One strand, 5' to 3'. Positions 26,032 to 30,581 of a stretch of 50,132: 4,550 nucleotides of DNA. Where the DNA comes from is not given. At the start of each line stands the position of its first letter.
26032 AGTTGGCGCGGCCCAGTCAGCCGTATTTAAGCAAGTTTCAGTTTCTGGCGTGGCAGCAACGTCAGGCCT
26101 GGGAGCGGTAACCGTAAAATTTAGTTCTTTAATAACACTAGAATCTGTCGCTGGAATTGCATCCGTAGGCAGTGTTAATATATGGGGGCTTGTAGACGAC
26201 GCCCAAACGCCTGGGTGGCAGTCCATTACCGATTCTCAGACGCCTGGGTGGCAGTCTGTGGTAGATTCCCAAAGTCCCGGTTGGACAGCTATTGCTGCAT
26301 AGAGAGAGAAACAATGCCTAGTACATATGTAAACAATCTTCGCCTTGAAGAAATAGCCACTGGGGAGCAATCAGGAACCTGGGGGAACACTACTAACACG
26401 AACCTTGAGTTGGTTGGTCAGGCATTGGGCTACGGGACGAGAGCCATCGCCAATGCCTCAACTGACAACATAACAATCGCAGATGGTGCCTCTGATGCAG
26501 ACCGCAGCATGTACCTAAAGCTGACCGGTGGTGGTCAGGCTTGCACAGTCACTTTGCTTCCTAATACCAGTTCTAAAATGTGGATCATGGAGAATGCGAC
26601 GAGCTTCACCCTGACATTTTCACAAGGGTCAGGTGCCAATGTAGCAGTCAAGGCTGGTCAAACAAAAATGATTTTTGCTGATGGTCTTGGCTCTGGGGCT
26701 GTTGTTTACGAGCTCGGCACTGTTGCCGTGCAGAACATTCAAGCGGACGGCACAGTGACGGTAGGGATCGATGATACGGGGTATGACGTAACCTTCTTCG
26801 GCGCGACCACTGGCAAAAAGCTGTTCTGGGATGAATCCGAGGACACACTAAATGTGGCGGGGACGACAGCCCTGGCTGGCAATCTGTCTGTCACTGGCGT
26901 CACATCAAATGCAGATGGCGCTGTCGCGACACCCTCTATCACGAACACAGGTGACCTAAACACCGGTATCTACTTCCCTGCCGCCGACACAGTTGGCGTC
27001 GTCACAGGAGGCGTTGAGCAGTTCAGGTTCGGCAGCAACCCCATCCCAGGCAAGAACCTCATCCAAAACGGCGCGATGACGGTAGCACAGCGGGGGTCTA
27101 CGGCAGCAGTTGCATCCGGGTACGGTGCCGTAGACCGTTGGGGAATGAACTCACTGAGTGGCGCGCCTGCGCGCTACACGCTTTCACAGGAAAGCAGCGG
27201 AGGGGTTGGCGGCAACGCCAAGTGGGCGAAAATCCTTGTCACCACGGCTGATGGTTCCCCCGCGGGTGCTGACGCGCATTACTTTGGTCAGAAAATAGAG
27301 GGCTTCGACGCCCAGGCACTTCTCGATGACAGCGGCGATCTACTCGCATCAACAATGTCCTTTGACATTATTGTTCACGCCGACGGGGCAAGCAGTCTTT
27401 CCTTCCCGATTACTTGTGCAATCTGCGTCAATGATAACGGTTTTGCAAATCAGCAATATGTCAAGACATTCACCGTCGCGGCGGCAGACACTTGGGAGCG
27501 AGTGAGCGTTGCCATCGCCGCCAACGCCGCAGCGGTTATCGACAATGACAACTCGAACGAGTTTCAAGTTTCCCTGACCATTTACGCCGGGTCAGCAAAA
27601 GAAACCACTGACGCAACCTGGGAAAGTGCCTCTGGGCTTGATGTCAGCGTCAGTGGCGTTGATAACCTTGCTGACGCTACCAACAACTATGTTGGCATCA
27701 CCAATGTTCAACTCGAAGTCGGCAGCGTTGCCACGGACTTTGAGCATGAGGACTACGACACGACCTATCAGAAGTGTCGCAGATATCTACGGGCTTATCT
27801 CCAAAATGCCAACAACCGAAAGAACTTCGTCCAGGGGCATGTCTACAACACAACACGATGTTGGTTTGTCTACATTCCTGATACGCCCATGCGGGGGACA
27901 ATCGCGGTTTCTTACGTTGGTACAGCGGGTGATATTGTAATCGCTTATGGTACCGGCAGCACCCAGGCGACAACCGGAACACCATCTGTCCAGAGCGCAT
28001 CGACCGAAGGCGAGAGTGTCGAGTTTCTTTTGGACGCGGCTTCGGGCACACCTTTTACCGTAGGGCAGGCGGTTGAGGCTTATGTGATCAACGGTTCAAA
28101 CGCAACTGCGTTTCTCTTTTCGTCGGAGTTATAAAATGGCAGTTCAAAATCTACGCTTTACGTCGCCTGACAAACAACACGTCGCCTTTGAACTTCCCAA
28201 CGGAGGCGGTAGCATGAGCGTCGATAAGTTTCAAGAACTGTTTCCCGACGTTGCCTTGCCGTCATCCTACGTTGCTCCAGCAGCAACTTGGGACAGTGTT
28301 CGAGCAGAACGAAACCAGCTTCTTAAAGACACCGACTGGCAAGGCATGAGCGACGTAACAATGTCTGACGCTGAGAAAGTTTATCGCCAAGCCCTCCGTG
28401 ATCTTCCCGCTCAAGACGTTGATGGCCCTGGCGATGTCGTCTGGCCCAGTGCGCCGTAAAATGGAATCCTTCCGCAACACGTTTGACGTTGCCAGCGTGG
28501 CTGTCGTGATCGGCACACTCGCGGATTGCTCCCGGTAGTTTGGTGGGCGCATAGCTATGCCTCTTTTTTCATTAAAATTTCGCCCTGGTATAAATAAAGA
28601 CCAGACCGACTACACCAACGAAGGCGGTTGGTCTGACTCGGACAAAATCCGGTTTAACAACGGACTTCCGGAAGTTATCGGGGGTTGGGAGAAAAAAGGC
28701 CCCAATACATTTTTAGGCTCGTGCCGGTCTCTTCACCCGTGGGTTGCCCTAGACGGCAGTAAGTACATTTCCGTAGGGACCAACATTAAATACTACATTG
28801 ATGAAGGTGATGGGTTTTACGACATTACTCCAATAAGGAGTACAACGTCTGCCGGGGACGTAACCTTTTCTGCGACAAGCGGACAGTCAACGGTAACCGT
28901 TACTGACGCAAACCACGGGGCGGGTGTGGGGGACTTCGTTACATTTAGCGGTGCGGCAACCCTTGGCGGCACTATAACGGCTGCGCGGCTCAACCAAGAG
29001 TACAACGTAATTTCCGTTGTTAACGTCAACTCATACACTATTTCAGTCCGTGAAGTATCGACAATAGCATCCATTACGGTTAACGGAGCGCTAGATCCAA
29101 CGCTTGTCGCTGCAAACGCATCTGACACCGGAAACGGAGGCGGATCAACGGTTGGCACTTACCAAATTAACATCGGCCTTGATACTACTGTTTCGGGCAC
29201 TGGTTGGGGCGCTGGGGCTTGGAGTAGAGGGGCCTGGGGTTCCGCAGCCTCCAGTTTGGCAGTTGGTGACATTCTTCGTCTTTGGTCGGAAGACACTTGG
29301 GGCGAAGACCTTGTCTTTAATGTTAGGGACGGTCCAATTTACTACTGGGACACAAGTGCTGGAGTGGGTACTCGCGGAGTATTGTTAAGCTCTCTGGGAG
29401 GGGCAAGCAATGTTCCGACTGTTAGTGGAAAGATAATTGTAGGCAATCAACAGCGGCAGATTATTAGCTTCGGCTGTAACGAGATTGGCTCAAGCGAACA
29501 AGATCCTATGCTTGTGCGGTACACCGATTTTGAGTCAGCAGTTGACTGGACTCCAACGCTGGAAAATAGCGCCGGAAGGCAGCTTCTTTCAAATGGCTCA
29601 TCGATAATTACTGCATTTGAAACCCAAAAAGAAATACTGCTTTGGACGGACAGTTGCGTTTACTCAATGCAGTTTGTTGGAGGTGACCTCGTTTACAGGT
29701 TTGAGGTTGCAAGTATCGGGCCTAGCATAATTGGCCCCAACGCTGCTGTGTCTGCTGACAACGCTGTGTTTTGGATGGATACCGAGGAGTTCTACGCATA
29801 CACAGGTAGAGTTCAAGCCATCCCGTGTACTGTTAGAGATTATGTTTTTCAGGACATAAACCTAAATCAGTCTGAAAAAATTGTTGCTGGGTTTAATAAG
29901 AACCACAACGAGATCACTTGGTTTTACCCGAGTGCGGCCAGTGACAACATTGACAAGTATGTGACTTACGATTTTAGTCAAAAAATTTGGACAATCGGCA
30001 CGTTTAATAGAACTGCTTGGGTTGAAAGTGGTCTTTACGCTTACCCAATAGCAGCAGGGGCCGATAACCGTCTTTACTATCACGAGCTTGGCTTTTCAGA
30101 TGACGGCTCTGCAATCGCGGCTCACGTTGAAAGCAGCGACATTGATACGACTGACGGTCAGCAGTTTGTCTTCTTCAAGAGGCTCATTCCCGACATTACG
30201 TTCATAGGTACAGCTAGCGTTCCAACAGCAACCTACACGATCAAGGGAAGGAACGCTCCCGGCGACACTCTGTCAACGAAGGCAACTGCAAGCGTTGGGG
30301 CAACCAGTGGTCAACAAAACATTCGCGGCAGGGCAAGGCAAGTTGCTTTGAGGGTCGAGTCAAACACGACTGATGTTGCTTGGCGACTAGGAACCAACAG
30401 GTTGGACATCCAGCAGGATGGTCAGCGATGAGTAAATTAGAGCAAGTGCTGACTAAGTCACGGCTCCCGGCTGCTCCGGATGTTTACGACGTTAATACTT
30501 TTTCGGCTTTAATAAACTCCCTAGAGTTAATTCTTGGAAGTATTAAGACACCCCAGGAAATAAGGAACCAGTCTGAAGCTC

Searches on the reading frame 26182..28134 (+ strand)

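Call 9: search_protein_families(library=phrogs, proteins=[window:26182-28134:+], max_evalue=0.00001)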
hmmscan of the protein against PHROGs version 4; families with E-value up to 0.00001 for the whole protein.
window:26182-28134:+ (650 aa): 2 families
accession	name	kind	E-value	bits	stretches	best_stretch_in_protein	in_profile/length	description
phrog_4492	-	tail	3.3e-25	89.4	1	275-610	776-1070/1096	tail fiber protein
phrog_31104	-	unknown function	3e-15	57.2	1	45-205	1-164/365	-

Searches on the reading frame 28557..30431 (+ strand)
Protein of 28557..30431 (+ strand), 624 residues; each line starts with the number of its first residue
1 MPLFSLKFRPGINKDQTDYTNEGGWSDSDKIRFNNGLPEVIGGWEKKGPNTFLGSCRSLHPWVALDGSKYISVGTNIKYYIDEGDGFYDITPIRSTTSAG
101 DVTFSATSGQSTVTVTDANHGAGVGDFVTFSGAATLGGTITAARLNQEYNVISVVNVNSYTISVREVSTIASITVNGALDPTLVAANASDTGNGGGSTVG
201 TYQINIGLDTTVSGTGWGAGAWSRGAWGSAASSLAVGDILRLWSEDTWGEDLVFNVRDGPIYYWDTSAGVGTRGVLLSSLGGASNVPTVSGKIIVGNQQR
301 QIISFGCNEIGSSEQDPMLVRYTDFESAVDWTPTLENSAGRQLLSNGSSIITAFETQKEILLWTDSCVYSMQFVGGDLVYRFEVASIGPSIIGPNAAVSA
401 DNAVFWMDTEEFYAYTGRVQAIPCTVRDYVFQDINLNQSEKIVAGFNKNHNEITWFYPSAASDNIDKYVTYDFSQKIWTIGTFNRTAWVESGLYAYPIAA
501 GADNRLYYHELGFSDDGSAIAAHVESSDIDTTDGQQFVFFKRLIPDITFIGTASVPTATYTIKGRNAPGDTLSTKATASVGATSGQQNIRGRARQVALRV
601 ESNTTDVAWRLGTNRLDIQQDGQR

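Call 9: search_protein_families(library=phrogs, proteins=[window:28557-30431:+], max_evalue=0.00001)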
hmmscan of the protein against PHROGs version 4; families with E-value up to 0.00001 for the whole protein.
window:28557-30431:+ (624 aa): 1 family
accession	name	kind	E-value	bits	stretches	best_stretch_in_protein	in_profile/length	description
phrog_3287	-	head and packaging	4.6e-57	195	1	5-624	7-524/524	virion structural protein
